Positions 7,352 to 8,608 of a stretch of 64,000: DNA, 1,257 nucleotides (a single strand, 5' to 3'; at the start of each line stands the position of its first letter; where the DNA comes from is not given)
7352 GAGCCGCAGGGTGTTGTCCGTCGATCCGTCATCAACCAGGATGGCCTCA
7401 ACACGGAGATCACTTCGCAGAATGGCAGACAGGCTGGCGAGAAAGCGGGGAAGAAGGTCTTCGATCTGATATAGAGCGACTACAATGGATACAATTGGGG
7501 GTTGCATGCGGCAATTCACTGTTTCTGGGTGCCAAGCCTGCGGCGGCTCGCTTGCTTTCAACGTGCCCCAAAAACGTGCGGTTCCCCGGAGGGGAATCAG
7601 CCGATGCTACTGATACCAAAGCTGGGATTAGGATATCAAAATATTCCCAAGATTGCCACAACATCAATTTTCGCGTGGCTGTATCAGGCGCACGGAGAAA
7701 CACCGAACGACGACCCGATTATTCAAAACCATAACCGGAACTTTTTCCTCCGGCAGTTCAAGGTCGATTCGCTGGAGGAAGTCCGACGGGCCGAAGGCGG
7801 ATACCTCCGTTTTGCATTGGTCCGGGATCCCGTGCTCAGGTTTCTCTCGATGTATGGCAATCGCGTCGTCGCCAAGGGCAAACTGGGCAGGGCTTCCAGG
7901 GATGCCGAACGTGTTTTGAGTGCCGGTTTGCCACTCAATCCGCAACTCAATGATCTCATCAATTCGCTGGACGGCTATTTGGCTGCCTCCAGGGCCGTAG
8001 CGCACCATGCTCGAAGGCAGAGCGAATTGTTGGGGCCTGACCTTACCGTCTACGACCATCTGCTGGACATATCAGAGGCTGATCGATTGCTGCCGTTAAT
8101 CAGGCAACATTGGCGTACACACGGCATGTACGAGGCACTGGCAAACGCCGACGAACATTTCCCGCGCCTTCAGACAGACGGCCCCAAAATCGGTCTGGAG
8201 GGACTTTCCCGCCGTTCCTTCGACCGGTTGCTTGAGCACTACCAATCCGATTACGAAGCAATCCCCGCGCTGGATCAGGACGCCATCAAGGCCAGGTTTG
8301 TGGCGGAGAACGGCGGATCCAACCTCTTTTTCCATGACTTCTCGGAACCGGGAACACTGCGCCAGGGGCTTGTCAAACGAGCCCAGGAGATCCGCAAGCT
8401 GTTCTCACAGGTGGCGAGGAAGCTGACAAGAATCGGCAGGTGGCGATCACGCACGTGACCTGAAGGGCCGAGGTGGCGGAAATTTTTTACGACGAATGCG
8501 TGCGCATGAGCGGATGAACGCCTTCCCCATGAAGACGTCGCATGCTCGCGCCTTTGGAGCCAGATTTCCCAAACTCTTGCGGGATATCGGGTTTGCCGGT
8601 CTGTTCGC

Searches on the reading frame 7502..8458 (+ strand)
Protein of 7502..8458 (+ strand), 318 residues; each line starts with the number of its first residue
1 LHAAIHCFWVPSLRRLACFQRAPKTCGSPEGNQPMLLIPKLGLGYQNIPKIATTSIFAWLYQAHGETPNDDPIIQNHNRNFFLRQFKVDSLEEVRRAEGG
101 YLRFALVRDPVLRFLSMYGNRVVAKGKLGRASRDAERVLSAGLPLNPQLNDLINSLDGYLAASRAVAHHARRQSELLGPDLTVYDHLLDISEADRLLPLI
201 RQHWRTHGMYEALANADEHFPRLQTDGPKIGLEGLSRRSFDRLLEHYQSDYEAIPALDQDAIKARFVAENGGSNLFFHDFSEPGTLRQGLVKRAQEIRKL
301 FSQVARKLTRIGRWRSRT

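Call 98: search_protein_families(library=pfam, proteins=[window:7502-8458:+], max_evalue=0.001)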
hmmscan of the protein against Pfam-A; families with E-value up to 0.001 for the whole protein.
window:7502-8458:+ (318 aa): 1 family
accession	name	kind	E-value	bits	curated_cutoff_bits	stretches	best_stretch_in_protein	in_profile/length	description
PF03567.20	Sulfotransfer_2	-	5.1e-11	43.6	22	1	38-252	6-247/252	Sulfotransferase family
